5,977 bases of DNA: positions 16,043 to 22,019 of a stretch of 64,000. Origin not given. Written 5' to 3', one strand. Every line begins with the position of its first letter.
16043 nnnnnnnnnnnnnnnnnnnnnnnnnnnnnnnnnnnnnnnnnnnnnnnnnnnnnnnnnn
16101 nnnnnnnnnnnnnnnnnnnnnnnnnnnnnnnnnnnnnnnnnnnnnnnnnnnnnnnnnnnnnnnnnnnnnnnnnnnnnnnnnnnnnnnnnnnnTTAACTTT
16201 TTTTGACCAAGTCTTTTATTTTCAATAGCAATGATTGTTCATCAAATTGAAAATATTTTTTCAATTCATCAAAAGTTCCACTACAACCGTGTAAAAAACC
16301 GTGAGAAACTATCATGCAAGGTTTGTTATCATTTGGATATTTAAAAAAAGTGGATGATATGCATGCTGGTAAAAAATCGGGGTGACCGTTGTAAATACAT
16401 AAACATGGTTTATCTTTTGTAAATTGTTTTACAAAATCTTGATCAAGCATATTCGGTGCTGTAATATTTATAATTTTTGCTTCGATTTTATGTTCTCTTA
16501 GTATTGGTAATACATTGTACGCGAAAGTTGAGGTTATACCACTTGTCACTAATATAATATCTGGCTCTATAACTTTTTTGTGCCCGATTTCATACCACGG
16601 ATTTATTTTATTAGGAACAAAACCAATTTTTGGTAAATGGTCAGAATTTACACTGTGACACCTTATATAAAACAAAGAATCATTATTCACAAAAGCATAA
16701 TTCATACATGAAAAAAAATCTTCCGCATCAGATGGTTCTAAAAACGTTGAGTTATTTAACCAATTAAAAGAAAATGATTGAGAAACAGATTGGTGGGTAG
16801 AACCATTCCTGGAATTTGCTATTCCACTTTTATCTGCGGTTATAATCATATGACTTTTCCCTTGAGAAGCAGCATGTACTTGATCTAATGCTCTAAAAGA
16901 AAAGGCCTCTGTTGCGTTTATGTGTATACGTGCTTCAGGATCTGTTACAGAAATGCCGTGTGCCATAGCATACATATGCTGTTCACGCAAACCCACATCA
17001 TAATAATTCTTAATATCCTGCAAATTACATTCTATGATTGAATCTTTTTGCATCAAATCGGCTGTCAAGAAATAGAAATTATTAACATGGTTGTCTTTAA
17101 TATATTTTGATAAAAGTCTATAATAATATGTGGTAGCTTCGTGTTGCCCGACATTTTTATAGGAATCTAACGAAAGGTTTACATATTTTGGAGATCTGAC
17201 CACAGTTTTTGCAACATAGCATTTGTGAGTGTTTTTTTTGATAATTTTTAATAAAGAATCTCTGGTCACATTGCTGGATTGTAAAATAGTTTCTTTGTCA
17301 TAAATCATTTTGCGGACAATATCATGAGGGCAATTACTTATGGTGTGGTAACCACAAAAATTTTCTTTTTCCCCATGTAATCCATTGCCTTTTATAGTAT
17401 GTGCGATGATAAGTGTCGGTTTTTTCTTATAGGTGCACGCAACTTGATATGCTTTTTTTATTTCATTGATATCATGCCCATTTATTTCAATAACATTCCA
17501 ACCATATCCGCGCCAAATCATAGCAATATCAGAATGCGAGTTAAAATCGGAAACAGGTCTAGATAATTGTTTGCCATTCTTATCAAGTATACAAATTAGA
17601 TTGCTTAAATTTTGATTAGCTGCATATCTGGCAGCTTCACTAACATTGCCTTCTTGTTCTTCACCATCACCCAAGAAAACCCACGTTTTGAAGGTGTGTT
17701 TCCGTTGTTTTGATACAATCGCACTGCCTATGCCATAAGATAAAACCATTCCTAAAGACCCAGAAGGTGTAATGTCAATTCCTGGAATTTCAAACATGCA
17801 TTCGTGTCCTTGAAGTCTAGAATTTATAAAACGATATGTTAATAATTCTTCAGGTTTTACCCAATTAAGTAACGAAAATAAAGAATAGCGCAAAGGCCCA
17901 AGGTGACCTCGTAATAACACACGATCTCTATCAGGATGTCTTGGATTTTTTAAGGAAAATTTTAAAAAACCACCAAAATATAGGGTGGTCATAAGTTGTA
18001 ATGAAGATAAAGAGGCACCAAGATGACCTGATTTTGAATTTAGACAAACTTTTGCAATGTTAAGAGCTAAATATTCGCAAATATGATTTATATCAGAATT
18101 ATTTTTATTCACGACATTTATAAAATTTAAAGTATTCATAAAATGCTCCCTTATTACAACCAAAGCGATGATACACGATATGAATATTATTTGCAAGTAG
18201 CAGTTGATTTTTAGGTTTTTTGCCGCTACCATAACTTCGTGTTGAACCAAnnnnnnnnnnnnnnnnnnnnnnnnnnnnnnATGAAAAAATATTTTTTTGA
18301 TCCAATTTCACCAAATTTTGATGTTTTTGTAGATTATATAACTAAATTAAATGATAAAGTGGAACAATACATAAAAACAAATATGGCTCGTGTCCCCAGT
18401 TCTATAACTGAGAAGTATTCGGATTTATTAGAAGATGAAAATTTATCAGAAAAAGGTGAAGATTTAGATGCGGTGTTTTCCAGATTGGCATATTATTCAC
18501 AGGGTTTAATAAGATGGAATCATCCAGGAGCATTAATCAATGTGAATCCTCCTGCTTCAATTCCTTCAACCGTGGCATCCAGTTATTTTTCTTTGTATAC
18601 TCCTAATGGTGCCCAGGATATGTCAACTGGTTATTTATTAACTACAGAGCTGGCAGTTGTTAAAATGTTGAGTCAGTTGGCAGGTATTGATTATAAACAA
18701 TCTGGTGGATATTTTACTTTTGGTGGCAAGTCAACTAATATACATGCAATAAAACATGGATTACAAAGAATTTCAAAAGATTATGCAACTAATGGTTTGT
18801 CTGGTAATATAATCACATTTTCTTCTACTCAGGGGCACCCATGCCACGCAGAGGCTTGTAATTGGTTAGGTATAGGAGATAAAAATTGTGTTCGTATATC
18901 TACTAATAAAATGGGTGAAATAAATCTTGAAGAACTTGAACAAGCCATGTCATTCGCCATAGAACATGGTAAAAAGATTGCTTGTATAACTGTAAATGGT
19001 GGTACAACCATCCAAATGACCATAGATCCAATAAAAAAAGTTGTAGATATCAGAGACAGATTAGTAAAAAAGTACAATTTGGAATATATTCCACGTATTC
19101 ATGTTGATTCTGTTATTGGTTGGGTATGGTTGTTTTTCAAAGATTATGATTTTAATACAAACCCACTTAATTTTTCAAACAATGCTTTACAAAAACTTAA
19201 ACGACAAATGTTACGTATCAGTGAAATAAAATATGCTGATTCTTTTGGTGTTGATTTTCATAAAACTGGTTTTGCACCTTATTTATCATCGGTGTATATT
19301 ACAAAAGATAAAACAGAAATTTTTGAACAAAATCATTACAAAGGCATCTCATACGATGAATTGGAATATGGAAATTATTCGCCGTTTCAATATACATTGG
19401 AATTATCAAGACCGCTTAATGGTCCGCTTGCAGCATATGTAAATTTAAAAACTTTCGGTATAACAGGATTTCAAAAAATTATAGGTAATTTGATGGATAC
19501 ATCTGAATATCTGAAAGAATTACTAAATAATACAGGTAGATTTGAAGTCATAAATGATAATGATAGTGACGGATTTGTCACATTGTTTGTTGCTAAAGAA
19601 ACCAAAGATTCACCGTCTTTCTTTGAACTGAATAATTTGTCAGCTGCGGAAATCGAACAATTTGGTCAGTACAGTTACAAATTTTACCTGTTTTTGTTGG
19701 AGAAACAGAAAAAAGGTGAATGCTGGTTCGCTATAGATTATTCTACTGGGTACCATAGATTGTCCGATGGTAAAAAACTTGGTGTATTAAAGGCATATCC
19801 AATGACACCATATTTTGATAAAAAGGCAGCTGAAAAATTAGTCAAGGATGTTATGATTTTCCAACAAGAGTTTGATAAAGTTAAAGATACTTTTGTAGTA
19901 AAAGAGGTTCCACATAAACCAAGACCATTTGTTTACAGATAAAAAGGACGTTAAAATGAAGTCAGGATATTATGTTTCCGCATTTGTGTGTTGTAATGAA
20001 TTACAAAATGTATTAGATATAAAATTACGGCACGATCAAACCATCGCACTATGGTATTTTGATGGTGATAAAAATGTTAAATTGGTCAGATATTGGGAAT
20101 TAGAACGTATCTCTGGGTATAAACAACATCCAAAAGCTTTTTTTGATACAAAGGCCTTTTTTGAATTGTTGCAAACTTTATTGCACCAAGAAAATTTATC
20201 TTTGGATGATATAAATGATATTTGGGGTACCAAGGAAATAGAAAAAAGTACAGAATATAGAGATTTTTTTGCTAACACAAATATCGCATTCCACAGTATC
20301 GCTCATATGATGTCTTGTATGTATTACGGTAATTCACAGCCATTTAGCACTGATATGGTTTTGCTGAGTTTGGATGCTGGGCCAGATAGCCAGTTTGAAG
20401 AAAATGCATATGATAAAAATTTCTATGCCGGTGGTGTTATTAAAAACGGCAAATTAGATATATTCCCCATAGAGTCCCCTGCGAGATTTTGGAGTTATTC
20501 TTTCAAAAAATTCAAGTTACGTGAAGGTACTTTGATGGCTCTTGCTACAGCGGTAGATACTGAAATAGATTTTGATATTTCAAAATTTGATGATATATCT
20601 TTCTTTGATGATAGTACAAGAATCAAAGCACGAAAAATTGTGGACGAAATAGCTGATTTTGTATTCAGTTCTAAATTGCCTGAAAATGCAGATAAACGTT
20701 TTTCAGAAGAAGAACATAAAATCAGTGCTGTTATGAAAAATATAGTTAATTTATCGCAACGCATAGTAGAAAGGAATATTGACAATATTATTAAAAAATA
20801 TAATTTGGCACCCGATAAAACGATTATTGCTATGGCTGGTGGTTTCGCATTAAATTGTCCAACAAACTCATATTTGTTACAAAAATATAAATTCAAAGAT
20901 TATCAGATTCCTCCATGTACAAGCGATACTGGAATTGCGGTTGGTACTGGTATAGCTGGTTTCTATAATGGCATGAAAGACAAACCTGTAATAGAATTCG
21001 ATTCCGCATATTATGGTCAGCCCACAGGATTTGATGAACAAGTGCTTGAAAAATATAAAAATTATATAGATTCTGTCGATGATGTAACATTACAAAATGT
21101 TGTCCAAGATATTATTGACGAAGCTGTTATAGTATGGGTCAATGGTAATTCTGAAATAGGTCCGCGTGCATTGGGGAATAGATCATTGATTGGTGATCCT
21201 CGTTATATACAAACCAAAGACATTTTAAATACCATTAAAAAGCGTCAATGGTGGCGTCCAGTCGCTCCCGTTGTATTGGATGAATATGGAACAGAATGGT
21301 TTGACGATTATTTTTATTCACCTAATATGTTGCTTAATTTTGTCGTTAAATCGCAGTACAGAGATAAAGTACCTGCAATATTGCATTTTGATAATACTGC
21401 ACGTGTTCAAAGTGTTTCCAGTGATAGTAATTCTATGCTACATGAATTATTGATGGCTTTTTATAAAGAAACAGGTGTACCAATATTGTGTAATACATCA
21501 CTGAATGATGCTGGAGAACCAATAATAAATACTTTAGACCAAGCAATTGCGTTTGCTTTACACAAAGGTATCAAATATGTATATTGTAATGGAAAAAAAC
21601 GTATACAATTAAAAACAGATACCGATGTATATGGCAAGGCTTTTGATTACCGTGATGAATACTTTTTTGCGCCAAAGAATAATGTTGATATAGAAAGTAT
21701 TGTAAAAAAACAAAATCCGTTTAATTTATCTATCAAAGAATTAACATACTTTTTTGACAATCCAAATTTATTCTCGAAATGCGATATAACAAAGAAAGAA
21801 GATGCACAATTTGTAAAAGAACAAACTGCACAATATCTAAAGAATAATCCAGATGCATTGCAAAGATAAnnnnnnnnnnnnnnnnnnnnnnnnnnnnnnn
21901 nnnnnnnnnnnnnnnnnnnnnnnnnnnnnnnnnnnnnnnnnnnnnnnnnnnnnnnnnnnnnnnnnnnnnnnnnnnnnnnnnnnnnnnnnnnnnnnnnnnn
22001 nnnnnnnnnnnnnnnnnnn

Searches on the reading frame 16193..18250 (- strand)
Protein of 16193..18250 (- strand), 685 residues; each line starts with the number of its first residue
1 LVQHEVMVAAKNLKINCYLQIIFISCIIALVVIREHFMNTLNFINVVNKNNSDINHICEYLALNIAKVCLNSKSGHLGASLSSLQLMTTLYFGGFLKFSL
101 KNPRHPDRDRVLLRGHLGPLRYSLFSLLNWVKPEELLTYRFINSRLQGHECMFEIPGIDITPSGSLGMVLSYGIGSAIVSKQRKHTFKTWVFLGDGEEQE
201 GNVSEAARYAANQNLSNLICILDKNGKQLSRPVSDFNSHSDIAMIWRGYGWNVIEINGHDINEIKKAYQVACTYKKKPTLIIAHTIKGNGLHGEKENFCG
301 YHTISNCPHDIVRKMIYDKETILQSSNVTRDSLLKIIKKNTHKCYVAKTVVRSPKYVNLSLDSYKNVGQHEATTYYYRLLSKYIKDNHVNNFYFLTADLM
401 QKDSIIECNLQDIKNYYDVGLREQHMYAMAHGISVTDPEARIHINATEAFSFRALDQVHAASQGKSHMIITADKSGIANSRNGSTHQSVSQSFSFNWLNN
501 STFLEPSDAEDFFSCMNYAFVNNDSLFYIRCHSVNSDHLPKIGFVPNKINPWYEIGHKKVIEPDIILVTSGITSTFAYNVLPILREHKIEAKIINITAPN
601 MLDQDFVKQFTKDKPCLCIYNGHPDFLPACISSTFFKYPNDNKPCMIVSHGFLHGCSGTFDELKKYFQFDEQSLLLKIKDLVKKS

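Call 56: search_protein_families(library=pfam, proteins=[window:16193-18250:-], max_evalue=1e-8)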
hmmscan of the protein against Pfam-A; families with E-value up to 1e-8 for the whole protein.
window:16193-18250:- (685 aa): 2 families
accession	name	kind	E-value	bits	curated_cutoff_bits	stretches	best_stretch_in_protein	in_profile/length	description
PF00456.26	Transketolase_N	-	1.4e-34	120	22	1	71-291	19-249/334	Transketolase, thiamine diphosphate binding domain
PF02779.29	Transket_pyr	-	1.5e-14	54.5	27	1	412-529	43-165/174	Transketolase, pyrimidine binding domain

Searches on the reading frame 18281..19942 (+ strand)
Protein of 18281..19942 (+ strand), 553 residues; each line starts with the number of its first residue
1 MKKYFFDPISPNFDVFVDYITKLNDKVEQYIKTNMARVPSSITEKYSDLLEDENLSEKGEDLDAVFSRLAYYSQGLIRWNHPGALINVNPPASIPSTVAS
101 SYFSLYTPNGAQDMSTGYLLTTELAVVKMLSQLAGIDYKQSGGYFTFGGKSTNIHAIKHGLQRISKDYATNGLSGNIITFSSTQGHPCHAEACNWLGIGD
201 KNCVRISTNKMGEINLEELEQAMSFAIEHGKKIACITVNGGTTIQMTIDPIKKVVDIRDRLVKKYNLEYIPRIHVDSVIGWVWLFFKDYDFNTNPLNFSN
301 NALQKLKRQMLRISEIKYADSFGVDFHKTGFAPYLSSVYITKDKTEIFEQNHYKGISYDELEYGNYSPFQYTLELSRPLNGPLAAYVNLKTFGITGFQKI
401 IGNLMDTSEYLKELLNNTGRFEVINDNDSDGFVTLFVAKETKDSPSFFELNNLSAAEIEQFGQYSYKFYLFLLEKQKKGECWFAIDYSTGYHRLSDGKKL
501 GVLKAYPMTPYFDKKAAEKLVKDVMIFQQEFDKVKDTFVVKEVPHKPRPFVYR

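Call 56: search_protein_families(library=pfam, proteins=[window:18281-19942:+], max_evalue=1e-8)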
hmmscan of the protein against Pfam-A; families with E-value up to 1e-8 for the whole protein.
window:18281-19942:+ (553 aa): 1 family
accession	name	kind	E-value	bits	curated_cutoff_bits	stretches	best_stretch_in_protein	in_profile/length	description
PF00282.25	Pyridoxal_deC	-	2.9e-19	69.5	27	1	312-427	250-365/375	Pyridoxal-dependent decarboxylase conserved domain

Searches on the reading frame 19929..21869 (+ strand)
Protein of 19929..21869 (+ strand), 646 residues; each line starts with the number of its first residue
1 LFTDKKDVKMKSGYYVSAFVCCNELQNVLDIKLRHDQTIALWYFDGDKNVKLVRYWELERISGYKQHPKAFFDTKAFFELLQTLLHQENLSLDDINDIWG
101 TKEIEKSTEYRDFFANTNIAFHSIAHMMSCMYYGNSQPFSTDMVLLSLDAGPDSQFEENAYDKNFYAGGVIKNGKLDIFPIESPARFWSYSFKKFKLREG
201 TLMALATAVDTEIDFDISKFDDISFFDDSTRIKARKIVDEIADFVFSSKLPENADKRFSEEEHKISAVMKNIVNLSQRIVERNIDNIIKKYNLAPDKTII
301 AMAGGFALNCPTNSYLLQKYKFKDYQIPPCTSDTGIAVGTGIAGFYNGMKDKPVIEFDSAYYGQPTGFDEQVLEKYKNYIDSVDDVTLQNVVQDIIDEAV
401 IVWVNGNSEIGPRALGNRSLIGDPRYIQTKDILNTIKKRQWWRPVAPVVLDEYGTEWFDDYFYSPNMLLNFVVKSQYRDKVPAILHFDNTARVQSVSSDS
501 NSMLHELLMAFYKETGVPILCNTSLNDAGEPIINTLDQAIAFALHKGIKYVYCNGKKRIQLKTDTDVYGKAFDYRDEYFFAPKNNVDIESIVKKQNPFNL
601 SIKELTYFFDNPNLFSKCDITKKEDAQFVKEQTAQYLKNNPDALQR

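Call 56: search_protein_families(library=pfam, proteins=[window:19929-21869:+], max_evalue=1e-8)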
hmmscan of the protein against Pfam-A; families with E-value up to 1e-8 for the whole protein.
window:19929-21869:+ (646 aa): 2 families
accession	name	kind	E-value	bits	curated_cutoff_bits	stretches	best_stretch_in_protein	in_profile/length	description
PF16861.10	Carbam_trans_C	-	4.4e-54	183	27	1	393-553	2-163/170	Carbamoyltransferase C-terminus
PF02543.21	Carbam_trans_N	-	5.5e-09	36.3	24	0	241-340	255-344/346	Carbamoyltransferase N-terminus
